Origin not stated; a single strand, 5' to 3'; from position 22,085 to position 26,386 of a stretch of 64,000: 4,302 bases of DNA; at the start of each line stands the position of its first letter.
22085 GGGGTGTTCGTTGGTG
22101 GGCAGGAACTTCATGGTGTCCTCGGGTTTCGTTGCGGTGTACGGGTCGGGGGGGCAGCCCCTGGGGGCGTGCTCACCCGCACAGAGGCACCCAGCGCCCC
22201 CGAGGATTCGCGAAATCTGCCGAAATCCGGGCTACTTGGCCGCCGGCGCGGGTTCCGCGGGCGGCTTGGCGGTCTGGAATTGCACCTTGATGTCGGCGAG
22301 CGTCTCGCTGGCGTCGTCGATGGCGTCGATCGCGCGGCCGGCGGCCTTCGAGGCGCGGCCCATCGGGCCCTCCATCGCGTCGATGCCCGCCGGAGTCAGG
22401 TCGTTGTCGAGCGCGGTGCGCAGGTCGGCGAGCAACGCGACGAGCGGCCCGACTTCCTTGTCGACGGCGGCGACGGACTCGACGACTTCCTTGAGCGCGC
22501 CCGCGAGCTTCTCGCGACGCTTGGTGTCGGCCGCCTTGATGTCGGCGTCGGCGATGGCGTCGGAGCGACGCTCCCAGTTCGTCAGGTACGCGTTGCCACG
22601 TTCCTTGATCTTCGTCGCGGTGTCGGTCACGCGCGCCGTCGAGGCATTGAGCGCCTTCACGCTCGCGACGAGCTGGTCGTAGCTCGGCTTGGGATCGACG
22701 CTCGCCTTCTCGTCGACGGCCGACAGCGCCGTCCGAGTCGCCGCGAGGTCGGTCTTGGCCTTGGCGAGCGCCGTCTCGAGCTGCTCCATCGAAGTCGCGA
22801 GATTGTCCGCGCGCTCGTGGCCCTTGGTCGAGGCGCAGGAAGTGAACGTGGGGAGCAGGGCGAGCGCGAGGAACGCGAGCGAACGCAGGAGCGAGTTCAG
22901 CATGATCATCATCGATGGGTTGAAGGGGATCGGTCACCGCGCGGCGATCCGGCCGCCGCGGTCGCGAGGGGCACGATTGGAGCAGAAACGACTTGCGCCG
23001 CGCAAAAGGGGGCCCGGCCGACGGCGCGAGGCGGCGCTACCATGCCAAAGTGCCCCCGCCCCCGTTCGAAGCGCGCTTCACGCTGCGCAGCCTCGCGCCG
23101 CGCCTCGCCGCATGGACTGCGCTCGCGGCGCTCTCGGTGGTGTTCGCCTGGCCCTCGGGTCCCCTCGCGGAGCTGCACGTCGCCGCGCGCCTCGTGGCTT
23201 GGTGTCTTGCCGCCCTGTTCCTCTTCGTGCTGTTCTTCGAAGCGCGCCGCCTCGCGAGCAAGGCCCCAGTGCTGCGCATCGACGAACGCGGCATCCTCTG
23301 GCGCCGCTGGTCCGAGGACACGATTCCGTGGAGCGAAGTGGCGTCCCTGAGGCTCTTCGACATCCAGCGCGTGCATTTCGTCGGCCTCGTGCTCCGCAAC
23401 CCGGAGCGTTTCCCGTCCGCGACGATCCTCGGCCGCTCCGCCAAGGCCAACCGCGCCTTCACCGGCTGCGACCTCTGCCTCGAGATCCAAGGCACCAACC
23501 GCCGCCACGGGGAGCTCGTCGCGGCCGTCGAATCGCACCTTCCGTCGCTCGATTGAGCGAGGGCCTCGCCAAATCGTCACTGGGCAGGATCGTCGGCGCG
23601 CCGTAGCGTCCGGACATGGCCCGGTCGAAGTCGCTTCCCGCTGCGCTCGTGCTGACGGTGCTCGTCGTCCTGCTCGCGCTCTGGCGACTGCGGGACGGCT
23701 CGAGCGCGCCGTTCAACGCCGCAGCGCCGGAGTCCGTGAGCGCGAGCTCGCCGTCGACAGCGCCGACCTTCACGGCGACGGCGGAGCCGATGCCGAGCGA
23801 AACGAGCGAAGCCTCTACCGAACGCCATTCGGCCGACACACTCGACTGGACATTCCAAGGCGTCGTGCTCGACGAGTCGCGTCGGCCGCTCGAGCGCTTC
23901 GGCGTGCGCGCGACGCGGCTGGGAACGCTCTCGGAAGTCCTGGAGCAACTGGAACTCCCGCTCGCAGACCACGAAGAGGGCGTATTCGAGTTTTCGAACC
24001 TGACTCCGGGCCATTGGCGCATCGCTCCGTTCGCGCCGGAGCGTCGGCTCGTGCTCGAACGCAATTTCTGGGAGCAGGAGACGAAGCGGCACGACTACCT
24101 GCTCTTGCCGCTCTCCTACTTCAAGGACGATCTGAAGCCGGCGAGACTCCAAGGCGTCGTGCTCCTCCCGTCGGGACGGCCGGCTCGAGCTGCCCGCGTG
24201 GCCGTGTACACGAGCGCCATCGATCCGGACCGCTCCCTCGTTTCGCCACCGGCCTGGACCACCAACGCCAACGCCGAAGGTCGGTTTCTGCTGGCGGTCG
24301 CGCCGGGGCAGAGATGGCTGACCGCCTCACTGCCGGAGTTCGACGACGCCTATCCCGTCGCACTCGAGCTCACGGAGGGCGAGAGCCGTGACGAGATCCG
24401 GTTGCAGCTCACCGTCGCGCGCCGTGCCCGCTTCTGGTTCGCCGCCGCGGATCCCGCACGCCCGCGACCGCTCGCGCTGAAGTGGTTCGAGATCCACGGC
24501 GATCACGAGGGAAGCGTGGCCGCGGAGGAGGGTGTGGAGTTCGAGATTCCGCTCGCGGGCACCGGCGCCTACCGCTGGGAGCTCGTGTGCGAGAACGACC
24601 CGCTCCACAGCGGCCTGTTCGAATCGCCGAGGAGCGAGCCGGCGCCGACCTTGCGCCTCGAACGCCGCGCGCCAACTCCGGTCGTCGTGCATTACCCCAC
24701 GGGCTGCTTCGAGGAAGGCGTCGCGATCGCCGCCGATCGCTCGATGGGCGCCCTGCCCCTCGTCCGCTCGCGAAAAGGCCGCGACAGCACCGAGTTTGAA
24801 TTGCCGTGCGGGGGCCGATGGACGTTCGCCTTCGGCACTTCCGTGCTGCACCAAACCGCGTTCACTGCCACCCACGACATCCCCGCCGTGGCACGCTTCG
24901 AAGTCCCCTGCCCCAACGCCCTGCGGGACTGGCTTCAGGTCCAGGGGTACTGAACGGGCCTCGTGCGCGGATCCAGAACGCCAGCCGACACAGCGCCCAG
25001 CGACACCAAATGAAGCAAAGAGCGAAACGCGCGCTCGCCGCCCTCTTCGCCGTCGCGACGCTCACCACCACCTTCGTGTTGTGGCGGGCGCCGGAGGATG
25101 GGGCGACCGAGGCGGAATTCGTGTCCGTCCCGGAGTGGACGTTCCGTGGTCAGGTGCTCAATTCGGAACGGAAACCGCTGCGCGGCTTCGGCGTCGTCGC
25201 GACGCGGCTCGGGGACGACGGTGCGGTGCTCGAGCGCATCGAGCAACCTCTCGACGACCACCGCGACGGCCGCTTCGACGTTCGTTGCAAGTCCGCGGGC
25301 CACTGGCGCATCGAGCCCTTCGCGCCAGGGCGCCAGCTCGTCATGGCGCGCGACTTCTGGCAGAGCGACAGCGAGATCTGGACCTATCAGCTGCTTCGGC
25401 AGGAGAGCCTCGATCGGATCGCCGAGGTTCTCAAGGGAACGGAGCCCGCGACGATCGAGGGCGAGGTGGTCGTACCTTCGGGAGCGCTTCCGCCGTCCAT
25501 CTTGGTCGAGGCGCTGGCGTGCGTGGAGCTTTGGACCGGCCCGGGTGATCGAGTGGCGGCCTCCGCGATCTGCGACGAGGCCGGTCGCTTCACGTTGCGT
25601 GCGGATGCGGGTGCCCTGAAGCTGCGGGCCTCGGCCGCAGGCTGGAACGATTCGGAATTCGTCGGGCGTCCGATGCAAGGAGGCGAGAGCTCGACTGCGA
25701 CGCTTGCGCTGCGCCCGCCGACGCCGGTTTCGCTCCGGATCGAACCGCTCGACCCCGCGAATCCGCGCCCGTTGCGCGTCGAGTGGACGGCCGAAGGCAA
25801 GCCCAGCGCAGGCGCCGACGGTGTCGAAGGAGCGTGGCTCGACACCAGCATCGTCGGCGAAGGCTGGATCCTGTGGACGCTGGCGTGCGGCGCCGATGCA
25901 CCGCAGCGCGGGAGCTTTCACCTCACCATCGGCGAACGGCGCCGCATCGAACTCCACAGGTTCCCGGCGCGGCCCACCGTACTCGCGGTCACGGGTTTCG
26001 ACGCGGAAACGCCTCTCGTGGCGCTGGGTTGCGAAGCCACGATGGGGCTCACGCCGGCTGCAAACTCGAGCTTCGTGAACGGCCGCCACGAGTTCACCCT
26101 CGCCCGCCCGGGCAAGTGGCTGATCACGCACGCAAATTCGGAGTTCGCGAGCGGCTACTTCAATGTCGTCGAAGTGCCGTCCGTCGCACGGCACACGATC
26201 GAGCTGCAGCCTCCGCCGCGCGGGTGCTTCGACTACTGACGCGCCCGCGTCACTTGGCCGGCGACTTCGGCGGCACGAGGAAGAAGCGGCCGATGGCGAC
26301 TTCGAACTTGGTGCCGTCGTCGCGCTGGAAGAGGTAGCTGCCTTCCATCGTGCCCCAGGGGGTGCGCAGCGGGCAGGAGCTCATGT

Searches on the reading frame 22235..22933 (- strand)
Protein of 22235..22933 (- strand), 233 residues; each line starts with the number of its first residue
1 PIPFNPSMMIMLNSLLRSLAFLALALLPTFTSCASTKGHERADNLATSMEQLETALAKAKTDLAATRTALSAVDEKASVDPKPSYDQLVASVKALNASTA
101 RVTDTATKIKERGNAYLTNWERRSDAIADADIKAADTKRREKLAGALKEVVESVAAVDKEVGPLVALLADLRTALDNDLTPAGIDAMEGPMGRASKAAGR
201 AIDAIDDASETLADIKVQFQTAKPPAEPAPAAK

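Call 25: search_protein_families(library=pfam, proteins=[window:22235-22933:-], max_evalue=0.001)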
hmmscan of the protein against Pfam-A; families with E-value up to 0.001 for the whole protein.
window:22235-22933:- (233 aa): 1 family
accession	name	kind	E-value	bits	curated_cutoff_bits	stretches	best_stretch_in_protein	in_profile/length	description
PF11172.13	DUF2959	-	2.4e-09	38.1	26.8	1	37-208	8-179/190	Protein of unknown function (DUF2959)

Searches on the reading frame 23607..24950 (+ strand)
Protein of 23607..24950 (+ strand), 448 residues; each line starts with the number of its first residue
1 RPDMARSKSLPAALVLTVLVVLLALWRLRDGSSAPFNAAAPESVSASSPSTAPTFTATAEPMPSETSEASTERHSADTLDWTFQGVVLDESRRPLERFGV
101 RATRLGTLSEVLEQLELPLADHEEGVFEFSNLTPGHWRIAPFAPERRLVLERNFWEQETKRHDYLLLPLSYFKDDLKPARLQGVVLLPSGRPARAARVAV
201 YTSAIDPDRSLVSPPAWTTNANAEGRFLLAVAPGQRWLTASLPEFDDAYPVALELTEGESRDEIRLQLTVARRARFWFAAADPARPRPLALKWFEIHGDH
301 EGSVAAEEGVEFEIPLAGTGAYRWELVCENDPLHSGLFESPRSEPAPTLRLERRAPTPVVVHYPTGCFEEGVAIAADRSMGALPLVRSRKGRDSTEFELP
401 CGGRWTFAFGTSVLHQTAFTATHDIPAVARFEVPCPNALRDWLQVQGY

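Call 25: search_protein_families(library=pfam, proteins=[window:23607-24950:+], max_evalue=0.001)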
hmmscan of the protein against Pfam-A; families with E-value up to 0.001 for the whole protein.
window:23607-24950:+ (448 aa): 1 family
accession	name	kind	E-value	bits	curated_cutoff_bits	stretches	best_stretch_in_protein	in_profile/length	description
PF13620.12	CarboxypepD_reg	-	1.4e-09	38.6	32.3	1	181-262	2-76/82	Carboxypeptidase regulatory-like domain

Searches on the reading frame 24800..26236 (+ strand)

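Call 25: search_protein_families(library=pfam, proteins=[window:24800-26236:+], max_evalue=0.001)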
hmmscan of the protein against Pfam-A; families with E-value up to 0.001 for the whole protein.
window:24800-26236:+ (479 aa): 1 family
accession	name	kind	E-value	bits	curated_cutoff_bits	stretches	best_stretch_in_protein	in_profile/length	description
PF13620.12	CarboxypepD_reg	-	1.4e-06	29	32.3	0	218-304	1-81/82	Carboxypeptidase regulatory-like domain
